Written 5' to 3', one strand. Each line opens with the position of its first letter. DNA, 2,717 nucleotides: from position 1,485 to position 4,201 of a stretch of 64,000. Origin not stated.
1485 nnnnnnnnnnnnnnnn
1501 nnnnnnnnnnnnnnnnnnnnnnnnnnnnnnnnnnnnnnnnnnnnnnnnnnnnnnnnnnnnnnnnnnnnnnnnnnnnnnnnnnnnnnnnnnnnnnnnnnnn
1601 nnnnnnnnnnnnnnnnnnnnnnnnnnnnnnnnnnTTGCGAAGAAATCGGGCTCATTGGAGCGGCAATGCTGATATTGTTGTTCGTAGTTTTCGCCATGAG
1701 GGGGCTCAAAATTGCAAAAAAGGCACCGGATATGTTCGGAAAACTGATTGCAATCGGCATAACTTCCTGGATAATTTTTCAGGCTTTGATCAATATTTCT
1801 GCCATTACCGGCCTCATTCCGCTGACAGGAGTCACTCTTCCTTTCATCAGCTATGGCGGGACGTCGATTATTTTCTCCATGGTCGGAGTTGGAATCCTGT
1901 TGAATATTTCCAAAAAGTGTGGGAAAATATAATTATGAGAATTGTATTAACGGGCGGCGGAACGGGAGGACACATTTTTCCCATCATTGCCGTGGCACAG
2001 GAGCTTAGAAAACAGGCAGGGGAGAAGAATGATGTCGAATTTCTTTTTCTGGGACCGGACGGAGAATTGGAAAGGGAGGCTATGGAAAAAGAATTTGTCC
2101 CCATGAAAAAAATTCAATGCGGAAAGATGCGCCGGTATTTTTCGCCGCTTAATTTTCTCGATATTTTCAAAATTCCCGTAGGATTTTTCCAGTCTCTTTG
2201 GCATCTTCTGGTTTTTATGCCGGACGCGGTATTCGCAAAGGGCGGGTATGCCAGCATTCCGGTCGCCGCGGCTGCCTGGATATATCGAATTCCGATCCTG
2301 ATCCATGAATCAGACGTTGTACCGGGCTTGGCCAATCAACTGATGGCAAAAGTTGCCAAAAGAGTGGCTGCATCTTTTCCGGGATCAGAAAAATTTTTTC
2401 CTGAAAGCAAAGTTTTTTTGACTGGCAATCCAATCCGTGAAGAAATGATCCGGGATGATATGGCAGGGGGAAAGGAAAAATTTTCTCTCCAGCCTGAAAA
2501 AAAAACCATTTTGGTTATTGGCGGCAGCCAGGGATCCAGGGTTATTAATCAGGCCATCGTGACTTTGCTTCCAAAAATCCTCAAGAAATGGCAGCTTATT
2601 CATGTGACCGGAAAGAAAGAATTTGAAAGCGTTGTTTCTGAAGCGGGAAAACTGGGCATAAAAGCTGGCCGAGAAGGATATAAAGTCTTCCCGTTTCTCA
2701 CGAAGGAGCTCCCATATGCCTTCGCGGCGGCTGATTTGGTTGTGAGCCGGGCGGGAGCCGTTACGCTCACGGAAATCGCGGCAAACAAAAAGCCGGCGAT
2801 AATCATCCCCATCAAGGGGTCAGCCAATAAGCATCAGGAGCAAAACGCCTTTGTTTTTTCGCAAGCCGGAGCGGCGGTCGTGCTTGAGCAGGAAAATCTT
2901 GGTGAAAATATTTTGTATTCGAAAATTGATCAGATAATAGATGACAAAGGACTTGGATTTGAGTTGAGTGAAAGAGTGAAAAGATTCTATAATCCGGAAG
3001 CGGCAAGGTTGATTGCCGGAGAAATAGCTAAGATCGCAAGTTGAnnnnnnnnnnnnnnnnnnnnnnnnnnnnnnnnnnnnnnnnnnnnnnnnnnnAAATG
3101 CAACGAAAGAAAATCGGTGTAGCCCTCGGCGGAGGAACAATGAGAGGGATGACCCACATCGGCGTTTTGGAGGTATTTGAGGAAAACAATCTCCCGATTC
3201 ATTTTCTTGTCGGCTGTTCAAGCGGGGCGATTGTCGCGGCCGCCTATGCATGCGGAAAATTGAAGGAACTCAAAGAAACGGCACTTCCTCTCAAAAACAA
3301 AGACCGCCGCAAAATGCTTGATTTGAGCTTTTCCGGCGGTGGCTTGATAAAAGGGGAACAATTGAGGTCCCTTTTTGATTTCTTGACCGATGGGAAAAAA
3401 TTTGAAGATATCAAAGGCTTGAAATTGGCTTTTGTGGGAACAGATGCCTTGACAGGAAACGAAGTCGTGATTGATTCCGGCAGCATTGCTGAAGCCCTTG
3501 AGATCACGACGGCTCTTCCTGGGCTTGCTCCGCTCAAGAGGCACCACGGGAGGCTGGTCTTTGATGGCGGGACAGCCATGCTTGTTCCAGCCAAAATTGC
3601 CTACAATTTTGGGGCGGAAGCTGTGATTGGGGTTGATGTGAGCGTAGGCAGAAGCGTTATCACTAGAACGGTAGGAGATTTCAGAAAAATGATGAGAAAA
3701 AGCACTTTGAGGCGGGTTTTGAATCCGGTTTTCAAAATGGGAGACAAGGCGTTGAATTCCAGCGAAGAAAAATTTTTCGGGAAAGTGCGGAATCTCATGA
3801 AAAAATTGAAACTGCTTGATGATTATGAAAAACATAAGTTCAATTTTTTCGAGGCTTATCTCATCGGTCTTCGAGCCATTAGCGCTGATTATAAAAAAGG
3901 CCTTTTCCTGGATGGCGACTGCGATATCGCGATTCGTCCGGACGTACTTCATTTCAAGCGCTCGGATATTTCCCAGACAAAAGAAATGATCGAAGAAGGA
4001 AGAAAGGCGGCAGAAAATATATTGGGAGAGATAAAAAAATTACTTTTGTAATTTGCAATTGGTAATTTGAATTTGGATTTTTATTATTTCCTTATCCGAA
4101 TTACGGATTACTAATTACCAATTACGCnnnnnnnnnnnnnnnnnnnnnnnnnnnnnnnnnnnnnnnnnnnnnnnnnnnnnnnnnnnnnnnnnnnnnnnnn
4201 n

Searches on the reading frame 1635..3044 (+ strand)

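Call 17: search_protein_families(library=pfam, proteins=[window:1635-3044:+], max_evalue=0.01)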
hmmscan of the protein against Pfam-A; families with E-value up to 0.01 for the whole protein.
window:1635-3044:+ (469 aa): 3 families
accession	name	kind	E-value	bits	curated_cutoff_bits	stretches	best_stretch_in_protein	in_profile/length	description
PF03033.26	Glyco_transf_28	-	1.1e-34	119.9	26.2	1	103-245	1-138/139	Glycosyltransferase family 28 N-terminal domain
PF04101.22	Glyco_tran_28_C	-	4.9e-33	115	22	1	291-440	1-146/166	Glycosyltransferase family 28 C-terminal domain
PF08545.16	ACP_syn_III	-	0.0058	16.9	24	0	398-430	42-75/80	3-Oxoacyl-[acyl-carrier-protein (ACP)] synthase III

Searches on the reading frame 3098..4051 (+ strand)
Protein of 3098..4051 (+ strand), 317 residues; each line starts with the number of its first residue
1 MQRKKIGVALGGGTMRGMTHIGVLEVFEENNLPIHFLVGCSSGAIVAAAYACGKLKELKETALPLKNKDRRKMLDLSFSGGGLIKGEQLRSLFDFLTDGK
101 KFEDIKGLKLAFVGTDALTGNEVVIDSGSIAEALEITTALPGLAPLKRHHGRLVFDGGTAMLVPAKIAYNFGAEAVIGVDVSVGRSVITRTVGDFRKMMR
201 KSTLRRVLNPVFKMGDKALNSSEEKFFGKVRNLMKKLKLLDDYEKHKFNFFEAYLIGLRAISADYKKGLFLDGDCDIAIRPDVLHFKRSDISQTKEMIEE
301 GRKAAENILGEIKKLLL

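Call 17: search_protein_families(library=pfam, proteins=[window:3098-4051:+], max_evalue=0.01)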
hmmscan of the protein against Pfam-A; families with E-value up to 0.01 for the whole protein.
window:3098-4051:+ (317 aa): 1 family
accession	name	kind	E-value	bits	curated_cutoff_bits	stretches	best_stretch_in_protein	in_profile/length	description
PF01734.28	Patatin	-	2.2e-19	70.9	27.7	1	9-168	2-190/191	Patatin-like phospholipase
